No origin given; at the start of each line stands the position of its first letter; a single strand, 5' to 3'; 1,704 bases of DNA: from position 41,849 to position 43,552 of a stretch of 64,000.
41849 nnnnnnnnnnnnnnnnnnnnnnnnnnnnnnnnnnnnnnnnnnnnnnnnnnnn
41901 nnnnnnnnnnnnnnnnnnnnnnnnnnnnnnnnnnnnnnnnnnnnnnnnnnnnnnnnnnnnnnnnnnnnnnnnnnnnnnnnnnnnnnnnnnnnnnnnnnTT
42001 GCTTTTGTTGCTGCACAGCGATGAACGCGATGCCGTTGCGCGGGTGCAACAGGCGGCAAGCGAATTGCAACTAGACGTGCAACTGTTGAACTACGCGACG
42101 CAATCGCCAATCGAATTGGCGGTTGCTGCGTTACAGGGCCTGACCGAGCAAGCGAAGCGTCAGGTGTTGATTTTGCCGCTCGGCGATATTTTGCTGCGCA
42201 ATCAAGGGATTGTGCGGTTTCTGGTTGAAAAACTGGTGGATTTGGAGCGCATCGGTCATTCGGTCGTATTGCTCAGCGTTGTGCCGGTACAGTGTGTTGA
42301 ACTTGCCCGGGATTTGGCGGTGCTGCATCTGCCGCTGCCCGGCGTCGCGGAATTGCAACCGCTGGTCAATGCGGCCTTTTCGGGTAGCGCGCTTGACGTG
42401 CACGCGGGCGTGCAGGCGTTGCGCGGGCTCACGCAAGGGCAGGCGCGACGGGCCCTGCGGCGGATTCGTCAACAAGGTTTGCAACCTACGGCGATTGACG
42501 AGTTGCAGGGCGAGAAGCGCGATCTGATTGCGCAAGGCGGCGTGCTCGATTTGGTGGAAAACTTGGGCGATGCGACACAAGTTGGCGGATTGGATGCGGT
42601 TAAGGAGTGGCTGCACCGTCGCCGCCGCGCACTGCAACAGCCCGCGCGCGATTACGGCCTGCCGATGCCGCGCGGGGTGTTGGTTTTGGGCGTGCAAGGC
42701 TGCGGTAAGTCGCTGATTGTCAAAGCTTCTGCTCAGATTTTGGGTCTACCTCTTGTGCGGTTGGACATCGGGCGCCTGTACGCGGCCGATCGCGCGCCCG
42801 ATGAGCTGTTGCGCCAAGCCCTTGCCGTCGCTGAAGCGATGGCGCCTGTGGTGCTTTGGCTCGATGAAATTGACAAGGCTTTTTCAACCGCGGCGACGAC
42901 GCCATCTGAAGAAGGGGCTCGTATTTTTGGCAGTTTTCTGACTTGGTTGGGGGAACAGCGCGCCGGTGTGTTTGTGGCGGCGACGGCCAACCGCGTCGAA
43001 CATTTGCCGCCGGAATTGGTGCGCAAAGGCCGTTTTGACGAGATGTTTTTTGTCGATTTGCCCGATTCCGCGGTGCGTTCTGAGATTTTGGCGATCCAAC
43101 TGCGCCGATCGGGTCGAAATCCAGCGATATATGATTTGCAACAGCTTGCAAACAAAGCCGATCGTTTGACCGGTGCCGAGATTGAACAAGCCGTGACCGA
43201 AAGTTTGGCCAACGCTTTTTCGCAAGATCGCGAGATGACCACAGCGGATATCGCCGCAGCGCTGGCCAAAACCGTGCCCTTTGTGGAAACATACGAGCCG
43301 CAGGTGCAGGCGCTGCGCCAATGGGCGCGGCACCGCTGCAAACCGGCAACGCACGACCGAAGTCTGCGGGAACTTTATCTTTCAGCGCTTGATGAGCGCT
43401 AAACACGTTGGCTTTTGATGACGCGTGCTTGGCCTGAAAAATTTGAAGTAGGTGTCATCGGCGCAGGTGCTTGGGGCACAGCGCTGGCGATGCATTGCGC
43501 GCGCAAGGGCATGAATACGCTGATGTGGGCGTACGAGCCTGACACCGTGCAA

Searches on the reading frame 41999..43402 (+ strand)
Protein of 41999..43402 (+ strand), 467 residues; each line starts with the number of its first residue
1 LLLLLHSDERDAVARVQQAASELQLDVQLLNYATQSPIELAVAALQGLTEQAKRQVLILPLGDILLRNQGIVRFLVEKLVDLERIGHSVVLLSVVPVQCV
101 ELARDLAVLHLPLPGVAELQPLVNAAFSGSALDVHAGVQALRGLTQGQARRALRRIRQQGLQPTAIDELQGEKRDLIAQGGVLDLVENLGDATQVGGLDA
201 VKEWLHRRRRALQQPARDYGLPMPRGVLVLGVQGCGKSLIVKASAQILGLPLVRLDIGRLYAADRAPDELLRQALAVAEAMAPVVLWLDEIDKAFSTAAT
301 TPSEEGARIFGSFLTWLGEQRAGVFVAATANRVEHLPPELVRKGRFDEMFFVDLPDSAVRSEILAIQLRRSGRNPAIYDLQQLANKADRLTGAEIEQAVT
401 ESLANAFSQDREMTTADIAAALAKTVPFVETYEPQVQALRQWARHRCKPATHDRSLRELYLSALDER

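Call 4: search_protein_families(library=pfam, proteins=[window:41999-43402:+], max_evalue=0.01)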
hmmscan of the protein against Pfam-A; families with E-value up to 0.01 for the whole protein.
window:41999-43402:+ (467 aa): 3 families
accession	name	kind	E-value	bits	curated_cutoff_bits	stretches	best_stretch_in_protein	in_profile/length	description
PF00004.35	AAA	-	6e-23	82.2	21.2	1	227-353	1-130/131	ATPase family associated with various cellular activities (AAA)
PF17862.7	AAA_lid_3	-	0.00055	19.9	27.2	1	379-415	3-39/45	AAA+ lid domain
PF13191.12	AAA_16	-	0.0042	18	32.6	1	210-317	10-124/167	AAA ATPase domain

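Call 8: search_protein_families(library=ncbifam, proteins=[window:41999-43402:+], max_evalue=0.01)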
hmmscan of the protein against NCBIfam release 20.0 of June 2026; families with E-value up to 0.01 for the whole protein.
window:41999-43402:+ (467 aa): 10 families
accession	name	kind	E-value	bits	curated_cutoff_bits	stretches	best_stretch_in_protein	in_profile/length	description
NF003069.1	PRK03992.1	subfamily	2e-25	89.8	500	1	193-424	131-371/379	proteasome-activating nucleotidase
TIGR01242.2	TIGR01242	subfamily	6.5e-23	81.3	500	1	194-424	115-354/362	proteasome-activating nucleotidase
TIGR01243.1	CDC48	subfamily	1.4e-20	73.2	802.65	1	194-407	454-673/733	CDC48 family AAA ATPase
TIGR01241.2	FtsH_fam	equivalog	6.8e-20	71.3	600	1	194-425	163-402/598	ATP-dependent zinc metalloprotease FtsH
NF047747.1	PrtsmActNtasePan2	equivalog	7.5e-19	68.2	700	1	194-424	152-391/397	proteasome-activating nucleotidase Pan2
NF047748.1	PrtsmActNtasePan1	equivalog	1.6e-18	66.9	750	1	195-424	150-388/405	proteasome-activating nucleotidase Pan1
NF008004.0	PRK10733.1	equivalog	3.5e-15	55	1008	1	194-404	153-370/644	ATP-dependent zinc metalloprotease FtsH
NF042959.1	IteA_antiphage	equivalog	1.2e-13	51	510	1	217-444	118-348/367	anti-phage ATPase IteA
TIGR03689.1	pup_AAA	equivalog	1.1e-12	47.4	504.75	2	271-400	278-408/512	proteasome ATPase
NF041006.2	cell_div_CdvC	equivalog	3.4e-12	46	650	1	197-422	107-346/370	cell division protein CdvC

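Call 9: search_protein_families(library=padloc, proteins=[window:41999-43402:+], max_evalue=0.01)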
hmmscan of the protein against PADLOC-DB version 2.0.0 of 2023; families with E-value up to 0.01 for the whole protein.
window:41999-43402:+ (467 aa): 3 families
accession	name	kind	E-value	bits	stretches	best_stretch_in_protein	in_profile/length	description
PDLC02196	IetA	-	5.2e-15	53.7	1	216-444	114-345/374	-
PDLC02195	IetA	-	7.3e-08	30.1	1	217-411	130-321/395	-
PDLC04140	mad8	-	0.0039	14.7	1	213-250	16-53/314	mads_8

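Call 84: find_homologous_proteins(query=window:41999-43402:+, max_evalue=1e-60)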
Query window:41999-43402:+ (467 aa): 6335 proteins with E <= 1e-60 among 8000 candidates; the best 120 are listed.
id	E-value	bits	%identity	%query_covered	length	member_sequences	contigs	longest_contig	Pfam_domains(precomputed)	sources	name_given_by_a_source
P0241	4.9e-295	996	100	100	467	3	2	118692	PF00004.36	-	-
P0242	2.9e-172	592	62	99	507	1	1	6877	PF00004.36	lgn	-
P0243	1.9e-168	579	60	99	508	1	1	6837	PF00004.36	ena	-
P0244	6.4e-168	577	61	99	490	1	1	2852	PF00004.36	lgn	-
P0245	3.5e-167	575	61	100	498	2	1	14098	PF00004.36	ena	-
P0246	1.0e-164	567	60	99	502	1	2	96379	PF00004.36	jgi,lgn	-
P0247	1.3e-163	563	59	99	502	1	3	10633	PF00004.36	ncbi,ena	-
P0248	1.7e-162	559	60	99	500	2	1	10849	PF00004.36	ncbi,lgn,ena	-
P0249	1.8e-153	530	58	100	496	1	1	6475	PF00004.36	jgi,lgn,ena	-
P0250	2.7e-153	529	56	100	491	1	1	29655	PF00004.36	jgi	jgi:SpoVK/Ycf46/Vps4 family AAA+-type ATPase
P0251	2.2e-152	526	58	99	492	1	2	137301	PF00004.36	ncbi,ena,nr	ncbi:MAG: AAA family ATPase [Myxococcales bacterium]|nr:AAA family ATPase [Myxococcales bacterium]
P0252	2.5e-152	526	57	100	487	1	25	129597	PF00004.36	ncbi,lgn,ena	-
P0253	7.0e-151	521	59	93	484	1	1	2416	PF00004.36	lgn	-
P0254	1.3e-147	510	56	99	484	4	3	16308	PF00004.36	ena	-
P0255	1.2e-146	507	57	99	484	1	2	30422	PF00004.36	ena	-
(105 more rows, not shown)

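Call 85: find_encoding_contigs(protein=P0246, flank=5000, max_places=1)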
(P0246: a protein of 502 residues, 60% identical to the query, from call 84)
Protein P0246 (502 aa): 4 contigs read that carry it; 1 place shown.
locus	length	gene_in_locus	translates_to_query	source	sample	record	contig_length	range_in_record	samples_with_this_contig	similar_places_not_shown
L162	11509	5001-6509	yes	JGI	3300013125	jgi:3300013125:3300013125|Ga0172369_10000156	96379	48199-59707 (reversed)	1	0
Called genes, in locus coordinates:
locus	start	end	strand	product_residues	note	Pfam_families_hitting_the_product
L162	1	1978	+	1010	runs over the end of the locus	PF01751:Toprim, PF01131:Topoisom_bac, PF13368:Toprim_C_rpt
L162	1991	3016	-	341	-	PF00140:Sigma70_r1_2, PF04542:Sigma70_r2, PF04545:Sigma70_r4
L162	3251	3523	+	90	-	PF08899:DUF1844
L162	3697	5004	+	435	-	PF00072:Response_reg, PF00158:Sigma54_activat, PF14532:Sigma54_activ_2, PF07728:AAA_5 (weak), PF25601:AAA_lid_14, PF02954:HTH_8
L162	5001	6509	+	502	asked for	PF00004:AAA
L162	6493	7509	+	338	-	PF01210:NAD_Gly3P_dh_N, PF03807:F420_oxidored (faint), PF07479:NAD_Gly3P_dh_C, PF20618:GPD_NAD_C_bact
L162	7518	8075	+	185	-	PF01782:RimM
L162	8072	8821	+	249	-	PF01746:tRNA_m1G_MT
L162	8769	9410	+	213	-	PF09936:Methyltrn_RNA_4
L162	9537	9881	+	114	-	PF01245:Ribosomal_L19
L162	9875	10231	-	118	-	PF02021:UPF0102 (weak)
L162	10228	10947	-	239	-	PF01351:RNase_HII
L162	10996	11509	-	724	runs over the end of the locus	PF20176:DUF6541 (weak), PF02516:STT3, PF13231:PMT_2 (weak), PF18079:AglB_L1 (weak)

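Call 86: find_encoding_contigs(protein=P0245, flank=5000, max_places=1)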
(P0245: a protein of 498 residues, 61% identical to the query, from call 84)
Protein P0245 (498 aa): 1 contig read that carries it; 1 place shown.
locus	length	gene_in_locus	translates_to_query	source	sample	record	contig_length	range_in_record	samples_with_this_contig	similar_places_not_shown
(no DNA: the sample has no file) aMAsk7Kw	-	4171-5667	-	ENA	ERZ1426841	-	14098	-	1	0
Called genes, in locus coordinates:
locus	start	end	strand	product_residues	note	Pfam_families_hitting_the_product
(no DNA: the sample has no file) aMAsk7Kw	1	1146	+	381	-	?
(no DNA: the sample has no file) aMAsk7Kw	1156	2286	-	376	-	PF00140:Sigma70_r1_2, PF04542:Sigma70_r2, PF04545:Sigma70_r4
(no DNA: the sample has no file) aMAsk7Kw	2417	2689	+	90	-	PF08899:DUF1844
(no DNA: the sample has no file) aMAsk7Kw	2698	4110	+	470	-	PF00072:Response_reg, PF00158:Sigma54_activat, PF13191:AAA_16 (weak), PF14532:Sigma54_activ_2, PF07728:AAA_5 (weak), PF25601:AAA_lid_14, PF02954:HTH_8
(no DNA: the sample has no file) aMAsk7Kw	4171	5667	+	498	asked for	PF00004:AAA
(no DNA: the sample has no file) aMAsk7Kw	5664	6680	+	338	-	PF01210:NAD_Gly3P_dh_N, PF07479:NAD_Gly3P_dh_C, PF20618:GPD_NAD_C_bact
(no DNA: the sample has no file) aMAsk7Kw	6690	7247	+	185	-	PF01782:RimM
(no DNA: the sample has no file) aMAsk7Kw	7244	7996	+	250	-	PF01746:tRNA_m1G_MT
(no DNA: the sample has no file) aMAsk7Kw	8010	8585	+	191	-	PF09936:Methyltrn_RNA_4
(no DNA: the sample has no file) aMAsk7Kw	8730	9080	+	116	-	PF01245:Ribosomal_L19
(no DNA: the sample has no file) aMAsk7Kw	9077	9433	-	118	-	PF02021:UPF0102 (weak)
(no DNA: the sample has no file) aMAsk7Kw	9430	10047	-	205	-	PF01351:RNase_HII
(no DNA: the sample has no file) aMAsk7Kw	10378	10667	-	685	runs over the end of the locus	PF02516:STT3, PF18079:AglB_L1 (faint)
